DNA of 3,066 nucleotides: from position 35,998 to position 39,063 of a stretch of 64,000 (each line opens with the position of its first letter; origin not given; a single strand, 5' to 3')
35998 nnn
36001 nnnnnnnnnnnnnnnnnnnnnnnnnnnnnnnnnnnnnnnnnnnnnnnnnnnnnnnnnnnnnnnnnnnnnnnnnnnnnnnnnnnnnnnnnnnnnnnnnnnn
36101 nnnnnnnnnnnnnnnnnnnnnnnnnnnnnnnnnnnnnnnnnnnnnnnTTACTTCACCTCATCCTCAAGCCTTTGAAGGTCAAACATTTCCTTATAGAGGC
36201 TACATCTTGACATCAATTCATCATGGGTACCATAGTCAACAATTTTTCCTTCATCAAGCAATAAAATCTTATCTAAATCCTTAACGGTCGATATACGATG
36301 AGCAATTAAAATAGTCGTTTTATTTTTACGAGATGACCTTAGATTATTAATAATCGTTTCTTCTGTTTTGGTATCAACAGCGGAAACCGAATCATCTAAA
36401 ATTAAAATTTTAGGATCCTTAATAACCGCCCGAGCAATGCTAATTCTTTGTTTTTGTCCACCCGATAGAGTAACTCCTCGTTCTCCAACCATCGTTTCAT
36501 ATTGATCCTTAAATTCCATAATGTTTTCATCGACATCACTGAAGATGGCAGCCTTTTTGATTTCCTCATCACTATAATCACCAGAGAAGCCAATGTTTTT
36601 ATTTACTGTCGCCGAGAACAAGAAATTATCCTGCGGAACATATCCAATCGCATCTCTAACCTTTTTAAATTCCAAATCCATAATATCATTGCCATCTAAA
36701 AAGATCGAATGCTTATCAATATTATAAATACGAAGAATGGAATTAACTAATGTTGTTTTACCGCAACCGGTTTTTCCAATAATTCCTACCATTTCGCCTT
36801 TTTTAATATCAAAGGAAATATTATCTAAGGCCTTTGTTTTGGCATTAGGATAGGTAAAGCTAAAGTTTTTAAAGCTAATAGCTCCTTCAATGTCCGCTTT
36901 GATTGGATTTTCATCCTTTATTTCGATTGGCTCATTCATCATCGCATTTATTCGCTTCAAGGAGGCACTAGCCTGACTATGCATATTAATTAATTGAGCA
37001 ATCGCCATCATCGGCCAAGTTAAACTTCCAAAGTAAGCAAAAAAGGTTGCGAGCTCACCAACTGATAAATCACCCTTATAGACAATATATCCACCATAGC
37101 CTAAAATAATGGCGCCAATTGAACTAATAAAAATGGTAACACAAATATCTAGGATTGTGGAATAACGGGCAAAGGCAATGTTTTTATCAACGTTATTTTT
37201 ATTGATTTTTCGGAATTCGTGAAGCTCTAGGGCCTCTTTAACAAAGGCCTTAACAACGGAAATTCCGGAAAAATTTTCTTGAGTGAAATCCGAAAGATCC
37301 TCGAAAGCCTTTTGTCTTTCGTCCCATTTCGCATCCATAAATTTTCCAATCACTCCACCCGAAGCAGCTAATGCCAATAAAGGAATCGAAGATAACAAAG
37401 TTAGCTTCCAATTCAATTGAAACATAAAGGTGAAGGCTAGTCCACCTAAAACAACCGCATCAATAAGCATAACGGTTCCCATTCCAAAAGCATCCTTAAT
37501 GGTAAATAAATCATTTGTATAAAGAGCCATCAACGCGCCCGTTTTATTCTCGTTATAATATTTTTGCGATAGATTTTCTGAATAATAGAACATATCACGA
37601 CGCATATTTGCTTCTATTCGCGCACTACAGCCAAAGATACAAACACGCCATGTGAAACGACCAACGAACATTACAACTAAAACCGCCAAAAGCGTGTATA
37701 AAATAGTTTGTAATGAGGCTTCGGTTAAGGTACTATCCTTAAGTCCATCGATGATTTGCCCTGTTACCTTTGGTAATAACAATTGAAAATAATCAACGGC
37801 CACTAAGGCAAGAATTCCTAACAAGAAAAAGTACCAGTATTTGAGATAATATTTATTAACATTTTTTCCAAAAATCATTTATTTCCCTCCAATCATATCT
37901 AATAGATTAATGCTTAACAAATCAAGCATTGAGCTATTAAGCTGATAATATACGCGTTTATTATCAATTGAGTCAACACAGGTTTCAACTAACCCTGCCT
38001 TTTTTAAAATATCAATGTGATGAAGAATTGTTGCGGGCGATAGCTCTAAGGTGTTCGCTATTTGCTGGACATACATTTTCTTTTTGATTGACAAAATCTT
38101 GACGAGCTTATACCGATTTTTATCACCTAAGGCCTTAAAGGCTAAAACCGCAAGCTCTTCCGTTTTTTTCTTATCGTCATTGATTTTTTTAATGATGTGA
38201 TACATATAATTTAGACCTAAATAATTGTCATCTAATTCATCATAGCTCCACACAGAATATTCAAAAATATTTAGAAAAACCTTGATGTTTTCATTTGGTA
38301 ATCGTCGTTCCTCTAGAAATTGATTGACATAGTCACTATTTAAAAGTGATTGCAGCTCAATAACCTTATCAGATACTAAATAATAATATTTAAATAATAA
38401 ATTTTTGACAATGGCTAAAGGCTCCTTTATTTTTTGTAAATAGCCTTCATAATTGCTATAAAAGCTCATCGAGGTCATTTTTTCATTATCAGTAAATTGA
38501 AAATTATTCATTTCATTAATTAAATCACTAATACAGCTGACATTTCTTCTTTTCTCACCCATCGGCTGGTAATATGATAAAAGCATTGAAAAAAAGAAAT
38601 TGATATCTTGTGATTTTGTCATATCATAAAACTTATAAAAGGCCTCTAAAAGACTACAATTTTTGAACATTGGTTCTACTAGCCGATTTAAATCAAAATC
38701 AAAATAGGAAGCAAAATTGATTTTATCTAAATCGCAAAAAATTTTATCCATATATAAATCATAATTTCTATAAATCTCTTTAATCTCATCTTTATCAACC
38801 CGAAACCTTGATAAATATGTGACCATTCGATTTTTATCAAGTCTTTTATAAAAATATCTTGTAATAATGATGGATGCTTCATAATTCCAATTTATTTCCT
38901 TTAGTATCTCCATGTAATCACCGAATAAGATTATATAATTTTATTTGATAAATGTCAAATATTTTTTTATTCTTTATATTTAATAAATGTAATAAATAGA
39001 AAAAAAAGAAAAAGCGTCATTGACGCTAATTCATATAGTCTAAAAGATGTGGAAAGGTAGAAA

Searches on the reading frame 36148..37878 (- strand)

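Call 85: search_protein_families(library=pfam, max_evalue=1e-8, proteins=[window:36148-37878:-])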
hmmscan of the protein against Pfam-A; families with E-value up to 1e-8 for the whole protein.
window:36148-37878:- (576 aa): 2 families
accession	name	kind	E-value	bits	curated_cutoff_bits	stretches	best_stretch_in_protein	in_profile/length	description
PF00664.28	ABC_membrane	-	1.3e-39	137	28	1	19-290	2-274/274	ABC transporter transmembrane region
PF00005.33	ABC_tran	-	1.9e-32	113.1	25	1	351-497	1-135/137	ABC transporter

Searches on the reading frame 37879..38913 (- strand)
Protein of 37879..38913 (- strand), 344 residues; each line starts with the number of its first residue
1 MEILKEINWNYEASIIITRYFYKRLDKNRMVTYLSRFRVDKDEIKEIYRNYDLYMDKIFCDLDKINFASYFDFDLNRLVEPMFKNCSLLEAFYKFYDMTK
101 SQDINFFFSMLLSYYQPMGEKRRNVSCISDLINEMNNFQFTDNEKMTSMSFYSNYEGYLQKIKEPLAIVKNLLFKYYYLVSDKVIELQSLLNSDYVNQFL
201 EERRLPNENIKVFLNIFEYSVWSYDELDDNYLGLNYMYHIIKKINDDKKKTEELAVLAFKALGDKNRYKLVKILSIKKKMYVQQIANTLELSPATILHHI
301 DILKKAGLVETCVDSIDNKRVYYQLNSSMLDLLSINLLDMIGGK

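Call 85: search_protein_families(library=pfam, max_evalue=1e-8, proteins=[window:37879-38913:-])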
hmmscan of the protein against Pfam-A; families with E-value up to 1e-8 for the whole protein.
window:37879-38913:- (344 aa): 2 families
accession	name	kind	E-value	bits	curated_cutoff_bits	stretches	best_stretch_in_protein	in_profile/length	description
PF01022.26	HTH_5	-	7.8e-12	45.3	22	1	264-310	1-46/47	Bacterial regulatory protein, arsR family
PF12840.13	HTH_20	-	2.6e-10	40.6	27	1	262-311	1-50/51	Helix-turn-helix domain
